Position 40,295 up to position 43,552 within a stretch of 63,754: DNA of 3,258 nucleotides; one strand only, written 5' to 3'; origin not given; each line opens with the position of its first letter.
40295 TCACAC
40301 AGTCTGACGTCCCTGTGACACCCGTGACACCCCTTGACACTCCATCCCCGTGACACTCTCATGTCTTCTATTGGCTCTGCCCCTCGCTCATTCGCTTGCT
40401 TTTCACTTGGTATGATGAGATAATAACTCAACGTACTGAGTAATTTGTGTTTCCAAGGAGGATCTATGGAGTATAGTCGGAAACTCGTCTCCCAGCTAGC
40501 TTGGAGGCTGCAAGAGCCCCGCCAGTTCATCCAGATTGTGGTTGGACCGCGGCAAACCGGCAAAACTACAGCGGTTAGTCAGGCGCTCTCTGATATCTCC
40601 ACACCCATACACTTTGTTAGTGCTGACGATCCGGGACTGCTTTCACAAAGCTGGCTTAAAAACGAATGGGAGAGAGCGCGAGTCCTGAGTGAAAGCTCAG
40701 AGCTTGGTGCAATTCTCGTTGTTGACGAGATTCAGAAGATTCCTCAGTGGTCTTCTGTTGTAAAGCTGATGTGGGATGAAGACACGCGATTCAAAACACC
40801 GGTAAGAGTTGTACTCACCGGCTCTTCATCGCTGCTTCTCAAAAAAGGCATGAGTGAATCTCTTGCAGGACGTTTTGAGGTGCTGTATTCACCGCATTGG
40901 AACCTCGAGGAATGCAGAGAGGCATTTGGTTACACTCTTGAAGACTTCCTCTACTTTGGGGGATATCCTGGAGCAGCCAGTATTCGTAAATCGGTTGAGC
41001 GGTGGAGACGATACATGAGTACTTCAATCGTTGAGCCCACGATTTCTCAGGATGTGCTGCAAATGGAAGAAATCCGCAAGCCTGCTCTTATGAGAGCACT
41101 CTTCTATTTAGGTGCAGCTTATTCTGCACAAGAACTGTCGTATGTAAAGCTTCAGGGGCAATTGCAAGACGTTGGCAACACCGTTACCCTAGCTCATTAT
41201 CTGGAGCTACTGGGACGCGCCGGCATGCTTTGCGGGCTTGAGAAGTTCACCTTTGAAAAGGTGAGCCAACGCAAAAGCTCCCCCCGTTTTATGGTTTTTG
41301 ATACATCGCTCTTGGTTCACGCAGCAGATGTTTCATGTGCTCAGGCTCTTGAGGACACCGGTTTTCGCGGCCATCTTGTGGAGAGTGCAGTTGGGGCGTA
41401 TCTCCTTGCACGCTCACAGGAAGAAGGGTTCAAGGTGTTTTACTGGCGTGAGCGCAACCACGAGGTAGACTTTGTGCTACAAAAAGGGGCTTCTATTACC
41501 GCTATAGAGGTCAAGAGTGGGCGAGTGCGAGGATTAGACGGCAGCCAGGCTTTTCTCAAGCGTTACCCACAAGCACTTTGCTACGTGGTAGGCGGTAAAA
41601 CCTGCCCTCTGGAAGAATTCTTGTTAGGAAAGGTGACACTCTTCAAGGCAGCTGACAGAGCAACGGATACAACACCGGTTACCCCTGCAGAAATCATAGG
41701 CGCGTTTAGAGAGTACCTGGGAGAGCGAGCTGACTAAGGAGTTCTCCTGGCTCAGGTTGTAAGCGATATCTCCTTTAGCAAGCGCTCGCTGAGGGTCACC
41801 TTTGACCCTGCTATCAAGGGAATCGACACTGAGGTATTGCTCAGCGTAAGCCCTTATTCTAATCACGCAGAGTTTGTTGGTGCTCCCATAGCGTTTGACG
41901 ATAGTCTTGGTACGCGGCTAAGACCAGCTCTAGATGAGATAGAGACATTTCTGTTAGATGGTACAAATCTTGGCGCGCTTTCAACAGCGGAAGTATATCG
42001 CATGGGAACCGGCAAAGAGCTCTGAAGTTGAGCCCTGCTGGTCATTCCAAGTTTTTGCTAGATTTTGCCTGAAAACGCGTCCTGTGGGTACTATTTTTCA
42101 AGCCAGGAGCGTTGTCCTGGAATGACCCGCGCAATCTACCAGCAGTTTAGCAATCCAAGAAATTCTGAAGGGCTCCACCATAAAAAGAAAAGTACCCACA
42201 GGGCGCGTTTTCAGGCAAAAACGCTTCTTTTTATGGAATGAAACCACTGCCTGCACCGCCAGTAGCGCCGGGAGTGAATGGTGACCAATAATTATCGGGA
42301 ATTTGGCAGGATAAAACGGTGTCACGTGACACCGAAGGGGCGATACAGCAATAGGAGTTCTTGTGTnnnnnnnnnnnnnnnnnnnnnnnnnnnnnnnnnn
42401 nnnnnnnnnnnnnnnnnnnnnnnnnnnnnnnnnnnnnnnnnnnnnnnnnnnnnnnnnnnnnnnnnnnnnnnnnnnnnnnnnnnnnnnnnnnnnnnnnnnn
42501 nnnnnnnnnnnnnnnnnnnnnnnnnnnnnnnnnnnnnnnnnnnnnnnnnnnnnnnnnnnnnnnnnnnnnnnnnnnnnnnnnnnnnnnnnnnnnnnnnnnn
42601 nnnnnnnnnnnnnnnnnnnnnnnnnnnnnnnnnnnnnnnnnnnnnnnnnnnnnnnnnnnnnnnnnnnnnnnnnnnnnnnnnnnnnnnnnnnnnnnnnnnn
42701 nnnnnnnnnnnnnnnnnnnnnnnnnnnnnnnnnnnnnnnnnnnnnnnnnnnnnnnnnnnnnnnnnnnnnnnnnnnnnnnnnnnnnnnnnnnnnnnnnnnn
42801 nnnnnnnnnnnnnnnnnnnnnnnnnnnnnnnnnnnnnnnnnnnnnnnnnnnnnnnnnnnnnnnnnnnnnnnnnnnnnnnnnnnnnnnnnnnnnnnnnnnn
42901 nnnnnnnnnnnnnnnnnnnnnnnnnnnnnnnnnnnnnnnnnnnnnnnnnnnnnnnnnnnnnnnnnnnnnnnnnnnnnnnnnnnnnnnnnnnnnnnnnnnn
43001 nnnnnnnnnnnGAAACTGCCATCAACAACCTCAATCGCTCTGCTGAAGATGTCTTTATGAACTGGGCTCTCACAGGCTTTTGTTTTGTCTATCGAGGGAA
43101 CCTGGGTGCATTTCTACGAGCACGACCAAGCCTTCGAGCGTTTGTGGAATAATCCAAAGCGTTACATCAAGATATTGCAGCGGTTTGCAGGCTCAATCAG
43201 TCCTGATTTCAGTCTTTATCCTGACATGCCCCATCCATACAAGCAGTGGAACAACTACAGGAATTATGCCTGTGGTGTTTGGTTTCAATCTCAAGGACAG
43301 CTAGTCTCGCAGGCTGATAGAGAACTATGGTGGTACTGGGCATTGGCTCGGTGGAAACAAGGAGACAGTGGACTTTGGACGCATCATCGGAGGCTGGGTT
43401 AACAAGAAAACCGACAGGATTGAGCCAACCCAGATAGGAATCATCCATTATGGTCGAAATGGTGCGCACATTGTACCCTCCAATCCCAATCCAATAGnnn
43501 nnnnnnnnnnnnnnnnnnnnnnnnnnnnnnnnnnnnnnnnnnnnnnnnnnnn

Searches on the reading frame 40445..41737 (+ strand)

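Call 32: search_protein_families(library=pfam, proteins=[window:40445-41737:+], max_evalue=0.001)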
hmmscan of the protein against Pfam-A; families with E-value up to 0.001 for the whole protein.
window:40445-41737:+ (430 aa): 3 families
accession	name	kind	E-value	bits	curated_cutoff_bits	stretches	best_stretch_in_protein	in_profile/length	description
PF13635.12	DUF4143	-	2.9e-28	99.1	28.1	1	202-359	2-160/160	Domain of unknown function (DUF4143)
PF13173.12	AAA_14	-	7.9e-22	78.1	27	1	29-149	4-120/129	AAA domain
PF00004.35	AAA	-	7.5e-05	23.6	21.2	1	31-128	2-110/131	ATPase family associated with various cellular activities (AAA)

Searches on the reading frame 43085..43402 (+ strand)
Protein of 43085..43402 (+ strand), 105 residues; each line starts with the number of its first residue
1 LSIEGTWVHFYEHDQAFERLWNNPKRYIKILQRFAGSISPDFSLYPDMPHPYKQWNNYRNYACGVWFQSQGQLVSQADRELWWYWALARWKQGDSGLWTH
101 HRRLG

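Call 32: search_protein_families(library=pfam, proteins=[window:43085-43402:+], max_evalue=0.001)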
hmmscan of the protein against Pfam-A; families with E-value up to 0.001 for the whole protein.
window:43085-43402:+ (105 aa): 1 family
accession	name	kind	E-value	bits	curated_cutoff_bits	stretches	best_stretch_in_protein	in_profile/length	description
PF14386.11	DUF4417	-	1.3e-25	90.4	28.9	1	5-74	35-104/183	Domain of unknown function (DUF4417)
